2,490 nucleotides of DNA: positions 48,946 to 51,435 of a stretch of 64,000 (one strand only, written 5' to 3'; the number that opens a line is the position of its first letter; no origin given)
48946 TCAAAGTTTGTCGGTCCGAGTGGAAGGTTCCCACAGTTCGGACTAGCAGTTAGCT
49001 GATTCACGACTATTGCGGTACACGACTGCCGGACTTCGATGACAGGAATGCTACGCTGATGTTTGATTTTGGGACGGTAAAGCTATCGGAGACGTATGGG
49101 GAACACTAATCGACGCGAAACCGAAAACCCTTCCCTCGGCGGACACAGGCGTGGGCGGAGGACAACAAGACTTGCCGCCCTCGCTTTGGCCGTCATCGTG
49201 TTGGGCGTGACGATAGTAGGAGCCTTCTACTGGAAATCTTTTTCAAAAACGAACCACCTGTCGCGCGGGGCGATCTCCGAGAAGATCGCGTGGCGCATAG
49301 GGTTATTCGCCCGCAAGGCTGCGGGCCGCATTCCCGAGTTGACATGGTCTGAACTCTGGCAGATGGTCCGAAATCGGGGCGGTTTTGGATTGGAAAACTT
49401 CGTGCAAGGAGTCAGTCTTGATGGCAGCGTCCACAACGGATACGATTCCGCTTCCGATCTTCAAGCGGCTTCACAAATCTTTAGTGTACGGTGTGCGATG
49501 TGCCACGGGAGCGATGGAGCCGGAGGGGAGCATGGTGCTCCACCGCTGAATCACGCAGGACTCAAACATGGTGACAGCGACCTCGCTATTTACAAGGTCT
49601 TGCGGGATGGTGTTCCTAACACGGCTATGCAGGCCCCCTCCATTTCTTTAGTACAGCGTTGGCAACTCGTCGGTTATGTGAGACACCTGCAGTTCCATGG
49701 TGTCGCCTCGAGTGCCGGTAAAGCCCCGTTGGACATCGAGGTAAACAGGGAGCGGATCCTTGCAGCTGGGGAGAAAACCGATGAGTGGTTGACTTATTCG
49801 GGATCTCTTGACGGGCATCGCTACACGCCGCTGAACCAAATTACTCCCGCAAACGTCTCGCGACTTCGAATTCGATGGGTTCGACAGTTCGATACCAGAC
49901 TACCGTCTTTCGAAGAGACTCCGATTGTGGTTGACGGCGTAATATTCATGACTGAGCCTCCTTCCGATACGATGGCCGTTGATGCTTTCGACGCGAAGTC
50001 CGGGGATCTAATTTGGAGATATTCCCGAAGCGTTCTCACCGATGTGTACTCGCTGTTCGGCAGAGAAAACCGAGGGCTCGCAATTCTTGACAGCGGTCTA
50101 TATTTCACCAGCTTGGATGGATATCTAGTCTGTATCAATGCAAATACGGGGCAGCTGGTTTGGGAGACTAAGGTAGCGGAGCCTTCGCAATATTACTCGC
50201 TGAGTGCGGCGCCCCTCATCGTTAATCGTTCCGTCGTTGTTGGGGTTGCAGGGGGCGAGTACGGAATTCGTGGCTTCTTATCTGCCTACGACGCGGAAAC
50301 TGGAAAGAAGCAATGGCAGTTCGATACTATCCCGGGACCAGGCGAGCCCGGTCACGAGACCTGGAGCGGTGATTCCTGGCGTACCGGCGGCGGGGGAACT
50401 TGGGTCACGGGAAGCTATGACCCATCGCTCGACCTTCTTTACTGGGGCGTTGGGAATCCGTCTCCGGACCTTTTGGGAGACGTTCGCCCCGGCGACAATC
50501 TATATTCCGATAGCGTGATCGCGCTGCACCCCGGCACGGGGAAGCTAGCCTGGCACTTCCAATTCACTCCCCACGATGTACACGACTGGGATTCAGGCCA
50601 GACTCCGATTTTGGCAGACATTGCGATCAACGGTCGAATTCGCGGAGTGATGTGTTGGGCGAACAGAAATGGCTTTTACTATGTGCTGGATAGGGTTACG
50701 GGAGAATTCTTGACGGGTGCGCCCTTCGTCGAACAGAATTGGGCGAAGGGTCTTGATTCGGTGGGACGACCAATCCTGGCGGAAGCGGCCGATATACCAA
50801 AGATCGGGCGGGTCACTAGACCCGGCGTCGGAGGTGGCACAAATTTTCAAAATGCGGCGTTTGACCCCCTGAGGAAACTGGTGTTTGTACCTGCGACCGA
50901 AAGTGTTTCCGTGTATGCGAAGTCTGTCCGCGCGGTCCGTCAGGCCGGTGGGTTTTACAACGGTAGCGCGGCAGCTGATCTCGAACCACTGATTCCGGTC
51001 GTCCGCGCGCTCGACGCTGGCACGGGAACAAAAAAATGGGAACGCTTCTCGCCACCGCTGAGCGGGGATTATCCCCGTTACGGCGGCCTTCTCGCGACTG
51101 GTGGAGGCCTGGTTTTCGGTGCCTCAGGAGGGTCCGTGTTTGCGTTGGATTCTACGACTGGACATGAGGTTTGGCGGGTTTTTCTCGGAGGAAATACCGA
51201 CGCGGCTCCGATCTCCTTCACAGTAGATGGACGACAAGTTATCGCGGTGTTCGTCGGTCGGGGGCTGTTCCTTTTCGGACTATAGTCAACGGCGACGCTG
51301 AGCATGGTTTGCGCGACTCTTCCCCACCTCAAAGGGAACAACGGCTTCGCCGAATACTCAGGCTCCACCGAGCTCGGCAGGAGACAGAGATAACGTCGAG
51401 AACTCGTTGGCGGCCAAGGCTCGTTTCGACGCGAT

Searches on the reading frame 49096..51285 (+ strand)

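Call 32: search_protein_families(library=ncbifam, proteins=[window:49096-51285:+], max_evalue=0.00001)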
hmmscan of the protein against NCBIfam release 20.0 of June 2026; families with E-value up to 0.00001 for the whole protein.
window:49096-51285:+ (729 aa): 7 families
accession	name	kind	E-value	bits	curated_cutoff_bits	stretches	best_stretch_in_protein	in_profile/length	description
TIGR04528.1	acido_non_PQQ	subfamily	5.1e-141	470.8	650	1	227-728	2-492/493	acido-empty-quinoprotein group A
TIGR03075.1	PQQ_enz_alc_DH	subfamily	1.7e-134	449.3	480.05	1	215-723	5-529/530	PQQ-dependent dehydrogenase, methanol/ethanol family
TIGR03074.1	PQQ_membr_DH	subfamily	5e-54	183.4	832.65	2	211-541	137-503/783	membrane-bound PQQ-dependent dehydrogenase, glucose/quinate/shikimate family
TIGR03300.1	assembly_YfgL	equivalog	1.2e-18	67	285.2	1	292-408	154-266/377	outer membrane protein assembly factor BamB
NF008351.0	PRK11138.1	equivalog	3e-15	55.6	423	1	276-410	65-187/394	outer membrane protein assembly factor BamB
NF053615.1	SerThrKinAfsKStmc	equivalog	8.9e-09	34.5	1300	0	636-709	630-704/809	protein serine/threonine kinase AfsK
TIGR00782.1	ccoP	equivalog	2.8e-06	26.9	179.95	1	124-175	109-159/285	cytochrome-c oxidase, cbb3-type subunit III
